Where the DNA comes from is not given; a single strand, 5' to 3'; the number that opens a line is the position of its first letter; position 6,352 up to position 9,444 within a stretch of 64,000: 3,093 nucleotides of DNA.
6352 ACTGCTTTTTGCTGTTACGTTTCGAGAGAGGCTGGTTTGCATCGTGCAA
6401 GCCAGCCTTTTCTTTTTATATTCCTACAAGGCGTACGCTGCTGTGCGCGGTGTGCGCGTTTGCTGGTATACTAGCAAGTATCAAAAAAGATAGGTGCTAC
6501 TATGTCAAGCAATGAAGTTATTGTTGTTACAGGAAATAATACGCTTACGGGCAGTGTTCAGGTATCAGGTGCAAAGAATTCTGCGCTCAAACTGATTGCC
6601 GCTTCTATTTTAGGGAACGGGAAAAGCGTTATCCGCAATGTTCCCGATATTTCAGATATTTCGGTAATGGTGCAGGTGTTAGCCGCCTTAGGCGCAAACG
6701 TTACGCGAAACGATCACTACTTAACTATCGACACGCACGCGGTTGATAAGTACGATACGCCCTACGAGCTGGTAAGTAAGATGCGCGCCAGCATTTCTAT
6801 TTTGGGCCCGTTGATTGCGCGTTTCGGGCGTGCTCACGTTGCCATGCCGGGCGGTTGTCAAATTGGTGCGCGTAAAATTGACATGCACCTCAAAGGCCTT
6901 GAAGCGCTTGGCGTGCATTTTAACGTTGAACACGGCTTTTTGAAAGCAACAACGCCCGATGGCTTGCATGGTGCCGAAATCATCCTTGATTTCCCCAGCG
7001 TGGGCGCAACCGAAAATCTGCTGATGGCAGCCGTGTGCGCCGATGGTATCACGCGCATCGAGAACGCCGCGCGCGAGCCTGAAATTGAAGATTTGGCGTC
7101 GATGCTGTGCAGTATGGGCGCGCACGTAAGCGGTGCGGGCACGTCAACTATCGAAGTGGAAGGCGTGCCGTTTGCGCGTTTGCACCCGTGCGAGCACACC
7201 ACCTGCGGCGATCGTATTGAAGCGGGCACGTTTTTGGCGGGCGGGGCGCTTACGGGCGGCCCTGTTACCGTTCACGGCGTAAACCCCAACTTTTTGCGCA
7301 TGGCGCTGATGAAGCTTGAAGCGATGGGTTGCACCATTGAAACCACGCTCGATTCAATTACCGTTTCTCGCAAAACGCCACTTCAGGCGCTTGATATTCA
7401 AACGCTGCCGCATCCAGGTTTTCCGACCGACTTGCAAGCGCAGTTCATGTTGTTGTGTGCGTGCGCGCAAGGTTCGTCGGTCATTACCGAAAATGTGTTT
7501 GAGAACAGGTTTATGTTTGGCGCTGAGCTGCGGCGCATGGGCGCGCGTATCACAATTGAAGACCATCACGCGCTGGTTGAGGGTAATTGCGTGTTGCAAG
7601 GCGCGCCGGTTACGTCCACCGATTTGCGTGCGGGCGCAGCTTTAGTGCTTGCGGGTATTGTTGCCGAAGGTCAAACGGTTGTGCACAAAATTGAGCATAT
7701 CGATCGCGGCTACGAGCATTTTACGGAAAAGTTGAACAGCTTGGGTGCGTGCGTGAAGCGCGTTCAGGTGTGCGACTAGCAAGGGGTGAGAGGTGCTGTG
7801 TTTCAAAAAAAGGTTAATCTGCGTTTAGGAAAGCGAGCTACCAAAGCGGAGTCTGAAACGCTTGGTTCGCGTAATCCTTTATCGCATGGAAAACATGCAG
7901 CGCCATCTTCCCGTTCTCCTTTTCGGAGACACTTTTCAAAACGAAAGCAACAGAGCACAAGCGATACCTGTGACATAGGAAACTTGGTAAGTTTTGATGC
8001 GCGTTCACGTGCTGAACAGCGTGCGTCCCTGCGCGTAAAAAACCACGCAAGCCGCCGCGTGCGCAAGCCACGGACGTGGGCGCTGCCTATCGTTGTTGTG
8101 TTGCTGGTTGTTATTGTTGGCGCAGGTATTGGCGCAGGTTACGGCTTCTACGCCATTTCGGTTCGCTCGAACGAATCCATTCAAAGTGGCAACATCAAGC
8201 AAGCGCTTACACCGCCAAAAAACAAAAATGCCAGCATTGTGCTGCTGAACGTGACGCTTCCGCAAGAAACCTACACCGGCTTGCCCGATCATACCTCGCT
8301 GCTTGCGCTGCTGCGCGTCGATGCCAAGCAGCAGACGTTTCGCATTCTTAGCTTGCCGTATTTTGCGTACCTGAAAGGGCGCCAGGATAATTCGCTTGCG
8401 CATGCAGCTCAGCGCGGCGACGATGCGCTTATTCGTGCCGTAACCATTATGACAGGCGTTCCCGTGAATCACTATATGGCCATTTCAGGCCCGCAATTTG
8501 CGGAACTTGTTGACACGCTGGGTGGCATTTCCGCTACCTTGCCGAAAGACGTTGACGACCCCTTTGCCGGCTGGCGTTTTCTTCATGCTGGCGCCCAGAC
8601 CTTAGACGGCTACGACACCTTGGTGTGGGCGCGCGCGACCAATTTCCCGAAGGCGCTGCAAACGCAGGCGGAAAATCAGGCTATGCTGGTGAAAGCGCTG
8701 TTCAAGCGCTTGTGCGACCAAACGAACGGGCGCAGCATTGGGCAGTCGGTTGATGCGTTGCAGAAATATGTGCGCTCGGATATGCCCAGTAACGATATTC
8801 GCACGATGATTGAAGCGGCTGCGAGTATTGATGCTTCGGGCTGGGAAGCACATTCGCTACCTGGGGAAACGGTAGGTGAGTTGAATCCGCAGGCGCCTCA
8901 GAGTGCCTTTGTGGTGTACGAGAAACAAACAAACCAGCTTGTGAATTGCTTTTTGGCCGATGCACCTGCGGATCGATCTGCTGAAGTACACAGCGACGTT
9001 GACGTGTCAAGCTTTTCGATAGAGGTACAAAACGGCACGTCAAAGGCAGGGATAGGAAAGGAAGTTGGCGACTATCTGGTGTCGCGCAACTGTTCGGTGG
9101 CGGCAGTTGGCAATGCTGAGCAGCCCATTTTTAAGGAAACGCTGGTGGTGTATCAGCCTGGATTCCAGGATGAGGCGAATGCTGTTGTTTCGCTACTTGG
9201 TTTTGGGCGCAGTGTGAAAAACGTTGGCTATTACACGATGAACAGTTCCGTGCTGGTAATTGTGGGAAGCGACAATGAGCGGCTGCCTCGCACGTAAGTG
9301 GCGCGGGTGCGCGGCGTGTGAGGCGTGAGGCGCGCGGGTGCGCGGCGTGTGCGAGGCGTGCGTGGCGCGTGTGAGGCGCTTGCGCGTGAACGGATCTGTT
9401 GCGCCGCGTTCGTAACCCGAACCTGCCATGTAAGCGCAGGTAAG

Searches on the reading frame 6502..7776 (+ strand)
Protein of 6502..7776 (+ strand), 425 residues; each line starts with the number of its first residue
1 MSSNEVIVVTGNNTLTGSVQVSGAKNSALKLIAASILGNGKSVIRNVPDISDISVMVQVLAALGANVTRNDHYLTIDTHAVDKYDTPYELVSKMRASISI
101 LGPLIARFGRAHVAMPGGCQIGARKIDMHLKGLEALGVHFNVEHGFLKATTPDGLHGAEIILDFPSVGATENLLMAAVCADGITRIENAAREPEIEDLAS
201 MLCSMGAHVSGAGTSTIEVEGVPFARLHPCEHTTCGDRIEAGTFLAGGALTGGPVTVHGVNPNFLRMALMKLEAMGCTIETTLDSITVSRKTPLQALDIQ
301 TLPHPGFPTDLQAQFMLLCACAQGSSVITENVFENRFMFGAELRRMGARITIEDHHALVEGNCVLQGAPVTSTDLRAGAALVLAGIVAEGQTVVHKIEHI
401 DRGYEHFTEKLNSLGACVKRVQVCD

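Call 12: search_protein_families(library=ncbifam, proteins=[window:6502-7776:+])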
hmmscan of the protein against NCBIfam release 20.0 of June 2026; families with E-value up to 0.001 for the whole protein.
window:6502-7776:+ (425 aa): 6 families
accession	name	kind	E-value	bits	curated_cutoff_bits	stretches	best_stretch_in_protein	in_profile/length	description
NF006873.0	PRK09369.1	subfamily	3.7e-172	572.7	297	1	5-422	2-418/419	UDP-N-acetylglucosamine 1-carboxyvinyltransferase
TIGR01072.1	murA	equivalog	1.6e-164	547.7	392.7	1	5-420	2-416/416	UDP-N-acetylglucosamine 1-carboxyvinyltransferase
NF009470.0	PRK12830.1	equivalog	2.1e-142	474.7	552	1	5-422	2-416/417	UDP-N-acetylglucosamine 1-carboxyvinyltransferase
TIGR01356.1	aroA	equivalog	6.2e-30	104.3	287.25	1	17-416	1-414/415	3-phosphoshikimate 1-carboxyvinyltransferase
NF011381.1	PRK14806.1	equivalog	6.3e-12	44.5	902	1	4-418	301-730/733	bifunctional prephenate dehydrogenase/3-phosphoshikimate 1-carboxyvinyltransferase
NF008816.0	PRK11860.1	equivalog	8.2e-09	34.1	943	1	12-301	12-315/662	bifunctional 3-phosphoshikimate 1-carboxyvinyltransferase/cytidylate kinase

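Call 27: find_encoding_contigs(protein=window:6502-7776:+, flank=2000, max_places=4)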
Protein window:6502-7776:+ (425 aa): no gene with exactly this product is on record in the collection.

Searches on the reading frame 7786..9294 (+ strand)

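Call 12: search_protein_families(library=ncbifam, proteins=[window:7786-9294:+])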
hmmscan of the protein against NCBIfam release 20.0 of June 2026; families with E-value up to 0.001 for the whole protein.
window:7786-9294:+ (503 aa): 3 families
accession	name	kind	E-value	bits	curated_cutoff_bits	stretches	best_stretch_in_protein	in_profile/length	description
TIGR00350.1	lytR_cpsA_psr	domain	3.5e-15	56.6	62.3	1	173-308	6-149/152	LCP family glycopolymer transferase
NF006897.1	PRK09379.1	equivalog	6.2e-10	38.8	441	1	100-343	6-252/298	polyisoprenyl-teichoic acid--peptidoglycan teichoic acid transferase TagU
NF051849.1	LCP_trans_Cps2A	equivalog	1.3e-07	31.2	650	1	199-344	275-420/477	LCP family glycopolymer transferase CpsA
